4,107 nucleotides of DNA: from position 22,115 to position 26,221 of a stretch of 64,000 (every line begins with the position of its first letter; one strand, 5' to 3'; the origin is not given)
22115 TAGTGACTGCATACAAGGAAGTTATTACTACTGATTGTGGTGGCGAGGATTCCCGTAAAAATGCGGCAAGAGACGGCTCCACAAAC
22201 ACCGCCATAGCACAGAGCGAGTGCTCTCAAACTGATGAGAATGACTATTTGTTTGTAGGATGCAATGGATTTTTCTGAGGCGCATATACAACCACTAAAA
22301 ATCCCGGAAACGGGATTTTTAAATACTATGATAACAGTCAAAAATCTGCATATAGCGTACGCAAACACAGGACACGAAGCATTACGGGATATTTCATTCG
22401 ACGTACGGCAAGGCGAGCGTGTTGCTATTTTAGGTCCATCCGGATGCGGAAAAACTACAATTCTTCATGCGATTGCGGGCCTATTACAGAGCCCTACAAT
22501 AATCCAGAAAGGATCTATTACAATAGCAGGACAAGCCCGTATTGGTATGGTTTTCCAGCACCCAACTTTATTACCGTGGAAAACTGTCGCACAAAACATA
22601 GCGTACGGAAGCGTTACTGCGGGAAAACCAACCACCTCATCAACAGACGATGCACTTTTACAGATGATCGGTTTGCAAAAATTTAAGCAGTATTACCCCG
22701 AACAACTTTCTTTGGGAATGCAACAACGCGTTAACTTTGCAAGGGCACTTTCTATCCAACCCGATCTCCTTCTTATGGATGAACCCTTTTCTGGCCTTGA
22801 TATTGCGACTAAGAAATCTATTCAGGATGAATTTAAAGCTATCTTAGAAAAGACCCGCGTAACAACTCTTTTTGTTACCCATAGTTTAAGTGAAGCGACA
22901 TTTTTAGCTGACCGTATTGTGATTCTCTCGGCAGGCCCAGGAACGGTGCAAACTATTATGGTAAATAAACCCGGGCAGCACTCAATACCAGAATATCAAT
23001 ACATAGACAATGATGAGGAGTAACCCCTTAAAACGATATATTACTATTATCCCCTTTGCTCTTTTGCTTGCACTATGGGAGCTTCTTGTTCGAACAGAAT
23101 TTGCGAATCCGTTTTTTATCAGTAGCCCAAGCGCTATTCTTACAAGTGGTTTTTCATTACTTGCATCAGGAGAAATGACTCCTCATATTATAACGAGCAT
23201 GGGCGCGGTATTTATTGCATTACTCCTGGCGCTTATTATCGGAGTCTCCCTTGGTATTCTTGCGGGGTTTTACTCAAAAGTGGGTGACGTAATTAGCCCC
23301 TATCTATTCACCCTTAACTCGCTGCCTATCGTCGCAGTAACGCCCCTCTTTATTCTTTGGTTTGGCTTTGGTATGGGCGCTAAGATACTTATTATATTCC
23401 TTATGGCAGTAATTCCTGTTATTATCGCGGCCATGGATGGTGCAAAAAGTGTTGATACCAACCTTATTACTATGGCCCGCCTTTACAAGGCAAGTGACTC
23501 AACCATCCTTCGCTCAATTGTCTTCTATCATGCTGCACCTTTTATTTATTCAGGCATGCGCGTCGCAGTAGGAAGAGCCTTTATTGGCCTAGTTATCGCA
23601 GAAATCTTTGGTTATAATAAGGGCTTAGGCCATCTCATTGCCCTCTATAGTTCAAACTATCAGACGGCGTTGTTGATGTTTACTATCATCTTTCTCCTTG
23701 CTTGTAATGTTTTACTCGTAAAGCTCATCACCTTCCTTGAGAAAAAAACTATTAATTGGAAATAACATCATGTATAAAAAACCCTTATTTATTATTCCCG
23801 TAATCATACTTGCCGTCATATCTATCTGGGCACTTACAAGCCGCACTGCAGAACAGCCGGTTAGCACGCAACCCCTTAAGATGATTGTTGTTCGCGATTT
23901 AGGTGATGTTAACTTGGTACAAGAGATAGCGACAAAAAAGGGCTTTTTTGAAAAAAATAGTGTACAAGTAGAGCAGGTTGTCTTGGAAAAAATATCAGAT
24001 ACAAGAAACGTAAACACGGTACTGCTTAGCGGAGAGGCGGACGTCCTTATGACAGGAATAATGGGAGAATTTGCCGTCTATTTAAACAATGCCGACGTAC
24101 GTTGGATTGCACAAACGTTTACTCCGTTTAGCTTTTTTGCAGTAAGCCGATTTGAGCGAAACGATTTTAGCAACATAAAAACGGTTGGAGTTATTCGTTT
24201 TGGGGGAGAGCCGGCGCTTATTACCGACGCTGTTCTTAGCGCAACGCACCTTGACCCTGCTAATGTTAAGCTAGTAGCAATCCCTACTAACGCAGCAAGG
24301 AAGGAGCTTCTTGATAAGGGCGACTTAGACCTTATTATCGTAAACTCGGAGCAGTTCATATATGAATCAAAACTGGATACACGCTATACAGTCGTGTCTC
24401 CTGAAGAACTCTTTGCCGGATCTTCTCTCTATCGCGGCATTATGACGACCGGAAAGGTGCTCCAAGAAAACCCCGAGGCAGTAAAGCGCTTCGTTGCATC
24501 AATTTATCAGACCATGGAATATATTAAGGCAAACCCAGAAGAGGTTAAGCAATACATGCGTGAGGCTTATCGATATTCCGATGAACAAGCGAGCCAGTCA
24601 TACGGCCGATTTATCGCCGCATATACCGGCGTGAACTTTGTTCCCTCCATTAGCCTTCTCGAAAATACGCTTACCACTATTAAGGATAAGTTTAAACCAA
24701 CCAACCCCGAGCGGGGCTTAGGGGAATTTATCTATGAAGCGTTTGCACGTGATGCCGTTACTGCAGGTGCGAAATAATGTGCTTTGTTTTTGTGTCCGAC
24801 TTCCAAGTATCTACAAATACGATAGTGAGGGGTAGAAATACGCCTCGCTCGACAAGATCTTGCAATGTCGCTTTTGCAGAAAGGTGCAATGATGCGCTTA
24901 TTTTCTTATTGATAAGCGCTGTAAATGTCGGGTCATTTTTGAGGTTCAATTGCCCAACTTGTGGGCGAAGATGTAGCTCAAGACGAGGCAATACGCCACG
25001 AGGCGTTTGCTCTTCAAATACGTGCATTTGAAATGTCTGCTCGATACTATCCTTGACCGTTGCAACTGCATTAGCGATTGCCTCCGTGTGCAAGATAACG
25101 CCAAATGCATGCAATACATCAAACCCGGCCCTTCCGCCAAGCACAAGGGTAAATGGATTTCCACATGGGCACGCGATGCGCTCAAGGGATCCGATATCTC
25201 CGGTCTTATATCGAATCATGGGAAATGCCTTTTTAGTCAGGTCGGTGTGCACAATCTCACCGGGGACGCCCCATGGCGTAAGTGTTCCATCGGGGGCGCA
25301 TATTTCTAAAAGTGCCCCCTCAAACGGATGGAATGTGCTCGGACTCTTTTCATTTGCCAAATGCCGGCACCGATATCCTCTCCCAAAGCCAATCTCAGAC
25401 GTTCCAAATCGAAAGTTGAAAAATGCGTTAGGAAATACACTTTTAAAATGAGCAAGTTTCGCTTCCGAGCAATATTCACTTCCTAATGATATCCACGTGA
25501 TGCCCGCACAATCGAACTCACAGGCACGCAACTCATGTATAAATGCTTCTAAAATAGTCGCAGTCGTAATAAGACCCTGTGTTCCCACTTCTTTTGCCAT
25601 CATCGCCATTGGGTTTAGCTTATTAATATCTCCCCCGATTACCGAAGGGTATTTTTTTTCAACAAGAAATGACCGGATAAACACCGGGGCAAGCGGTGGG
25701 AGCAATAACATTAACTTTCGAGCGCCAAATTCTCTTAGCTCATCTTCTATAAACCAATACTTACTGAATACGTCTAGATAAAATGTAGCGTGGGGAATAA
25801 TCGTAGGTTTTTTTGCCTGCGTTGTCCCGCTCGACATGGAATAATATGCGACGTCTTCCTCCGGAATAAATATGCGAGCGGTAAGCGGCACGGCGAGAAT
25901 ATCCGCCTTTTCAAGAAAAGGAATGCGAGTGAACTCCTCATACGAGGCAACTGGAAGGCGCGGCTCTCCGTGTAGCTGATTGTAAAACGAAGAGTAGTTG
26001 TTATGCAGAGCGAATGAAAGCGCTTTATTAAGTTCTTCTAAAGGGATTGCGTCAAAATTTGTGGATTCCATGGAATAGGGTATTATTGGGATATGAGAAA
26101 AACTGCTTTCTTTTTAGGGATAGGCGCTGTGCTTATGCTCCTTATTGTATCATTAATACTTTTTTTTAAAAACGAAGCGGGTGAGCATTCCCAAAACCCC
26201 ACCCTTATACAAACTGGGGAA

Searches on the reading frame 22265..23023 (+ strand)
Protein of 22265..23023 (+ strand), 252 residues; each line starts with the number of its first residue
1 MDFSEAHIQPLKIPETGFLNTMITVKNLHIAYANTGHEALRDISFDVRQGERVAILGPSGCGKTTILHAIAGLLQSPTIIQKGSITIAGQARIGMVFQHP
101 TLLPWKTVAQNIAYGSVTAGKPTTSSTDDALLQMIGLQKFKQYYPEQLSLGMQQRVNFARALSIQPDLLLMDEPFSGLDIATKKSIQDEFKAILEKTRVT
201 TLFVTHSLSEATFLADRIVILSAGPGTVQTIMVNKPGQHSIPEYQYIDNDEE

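Call 10: search_protein_families(library=pfam, proteins=[window:22265-23023:+])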
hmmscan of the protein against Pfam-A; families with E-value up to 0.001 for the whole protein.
window:22265-23023:+ (252 aa): 6 families
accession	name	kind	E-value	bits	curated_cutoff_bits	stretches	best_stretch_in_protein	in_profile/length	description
PF00005.33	ABC_tran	-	2.4e-30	106.4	25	1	40-175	1-136/137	ABC transporter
PF13304.12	AAA_21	-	3.2e-10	41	27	1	145-208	235-300/304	AAA domain, putative AbiEii toxin, Type IV TA system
PF13245.12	AAA_19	-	5.8e-06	27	25.1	0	50-182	11-106/134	AAA domain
PF13555.12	AAA_29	-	7.3e-05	22.9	27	1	44-78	18-50/61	P-loop containing region of AAA domain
PF00004.35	AAA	-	0.00056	20.8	21.2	0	55-87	3-35/131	ATPase family associated with various cellular activities (AAA)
PF13476.12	AAA_23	-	0.00066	20.8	27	0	53-75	22-44/201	AAA domain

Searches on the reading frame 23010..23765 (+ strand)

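Call 10: search_protein_families(library=pfam, proteins=[window:23010-23765:+])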
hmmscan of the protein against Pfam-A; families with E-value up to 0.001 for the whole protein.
window:23010-23765:+ (251 aa): 1 family
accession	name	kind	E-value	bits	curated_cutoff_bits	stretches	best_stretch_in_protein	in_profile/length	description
PF00528.27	BPD_transp_1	-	2.6e-26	92.9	26.4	1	78-247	1-182/184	Binding-protein-dependent transport system inner membrane component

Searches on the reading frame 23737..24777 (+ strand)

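Call 10: search_protein_families(library=pfam, proteins=[window:23737-24777:+])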
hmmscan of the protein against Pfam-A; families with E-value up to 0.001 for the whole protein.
window:23737-24777:+ (346 aa): 1 family
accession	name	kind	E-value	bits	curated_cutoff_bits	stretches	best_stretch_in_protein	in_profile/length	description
PF09084.16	NMT1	-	6.2e-13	49.6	20.5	1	64-269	9-215/216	NMT1/THI5 like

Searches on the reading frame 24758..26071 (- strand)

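Call 10: search_protein_families(library=pfam, proteins=[window:24758-26071:-])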
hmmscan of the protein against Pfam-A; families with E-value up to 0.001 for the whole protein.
window:24758-26071:- (437 aa): 1 family
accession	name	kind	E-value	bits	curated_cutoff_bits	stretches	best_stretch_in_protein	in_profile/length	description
PF00501.34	AMP-binding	-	3.4e-05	23.2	29.9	1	69-274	159-373/384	AMP-binding enzyme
